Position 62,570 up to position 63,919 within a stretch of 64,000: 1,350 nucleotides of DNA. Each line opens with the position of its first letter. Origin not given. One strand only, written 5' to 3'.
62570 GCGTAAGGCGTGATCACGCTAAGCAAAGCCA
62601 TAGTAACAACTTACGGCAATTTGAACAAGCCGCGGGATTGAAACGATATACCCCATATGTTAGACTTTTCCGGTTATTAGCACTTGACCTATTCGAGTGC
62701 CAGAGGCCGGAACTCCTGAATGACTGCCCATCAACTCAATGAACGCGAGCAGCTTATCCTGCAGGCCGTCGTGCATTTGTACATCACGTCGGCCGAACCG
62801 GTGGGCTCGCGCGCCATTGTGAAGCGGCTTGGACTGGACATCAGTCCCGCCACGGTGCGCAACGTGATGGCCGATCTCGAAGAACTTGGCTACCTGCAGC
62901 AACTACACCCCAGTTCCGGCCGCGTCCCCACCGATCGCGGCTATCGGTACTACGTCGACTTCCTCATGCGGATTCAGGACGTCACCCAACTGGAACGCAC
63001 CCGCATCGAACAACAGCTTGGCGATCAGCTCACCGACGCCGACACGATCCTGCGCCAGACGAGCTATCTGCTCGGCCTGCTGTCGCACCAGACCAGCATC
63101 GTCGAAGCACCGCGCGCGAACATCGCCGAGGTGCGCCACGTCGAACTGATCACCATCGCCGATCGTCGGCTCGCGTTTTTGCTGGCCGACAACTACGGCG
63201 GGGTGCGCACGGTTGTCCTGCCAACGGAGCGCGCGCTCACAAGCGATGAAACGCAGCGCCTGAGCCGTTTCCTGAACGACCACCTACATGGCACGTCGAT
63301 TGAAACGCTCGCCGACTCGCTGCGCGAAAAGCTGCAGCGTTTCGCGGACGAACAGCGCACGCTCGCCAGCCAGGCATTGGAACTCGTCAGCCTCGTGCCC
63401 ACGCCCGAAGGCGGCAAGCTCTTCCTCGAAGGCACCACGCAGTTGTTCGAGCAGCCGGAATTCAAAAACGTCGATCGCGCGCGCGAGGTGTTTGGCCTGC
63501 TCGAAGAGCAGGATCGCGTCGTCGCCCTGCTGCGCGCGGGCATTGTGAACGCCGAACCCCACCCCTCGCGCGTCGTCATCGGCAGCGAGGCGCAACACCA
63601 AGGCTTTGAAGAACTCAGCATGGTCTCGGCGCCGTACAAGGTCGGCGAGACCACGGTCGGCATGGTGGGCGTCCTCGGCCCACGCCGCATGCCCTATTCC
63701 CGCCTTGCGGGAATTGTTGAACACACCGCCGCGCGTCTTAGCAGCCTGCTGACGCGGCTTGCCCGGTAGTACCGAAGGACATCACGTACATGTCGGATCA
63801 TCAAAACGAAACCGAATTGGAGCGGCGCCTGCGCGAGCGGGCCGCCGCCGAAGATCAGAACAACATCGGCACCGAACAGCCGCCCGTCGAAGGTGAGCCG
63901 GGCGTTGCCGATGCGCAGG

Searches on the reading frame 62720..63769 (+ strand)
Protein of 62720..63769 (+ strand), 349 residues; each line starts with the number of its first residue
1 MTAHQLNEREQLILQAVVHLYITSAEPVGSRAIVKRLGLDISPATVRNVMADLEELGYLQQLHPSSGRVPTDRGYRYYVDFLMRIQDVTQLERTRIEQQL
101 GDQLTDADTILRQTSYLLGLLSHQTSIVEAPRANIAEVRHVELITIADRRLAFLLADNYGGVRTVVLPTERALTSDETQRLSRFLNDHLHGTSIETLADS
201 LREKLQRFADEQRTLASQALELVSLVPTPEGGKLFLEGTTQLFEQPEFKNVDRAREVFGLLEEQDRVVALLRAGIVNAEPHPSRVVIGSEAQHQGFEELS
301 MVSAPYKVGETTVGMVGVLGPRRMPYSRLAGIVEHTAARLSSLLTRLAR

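Call 66: search_protein_families(library=pfam, proteins=[window:62720-63769:+], max_evalue=0.000001)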
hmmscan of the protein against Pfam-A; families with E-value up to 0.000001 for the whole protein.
window:62720-63769:+ (349 aa): 2 families
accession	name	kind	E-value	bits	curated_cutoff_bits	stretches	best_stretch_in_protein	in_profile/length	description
PF01628.27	HrcA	-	1.3e-52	179.3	22.2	1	108-328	1-213/215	HrcA protein C terminal domain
PF03444.21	HrcA_DNA-bdg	-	5e-08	32.9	21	0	7-76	3-71/79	Winged helix-turn-helix transcription repressor, HrcA DNA-binding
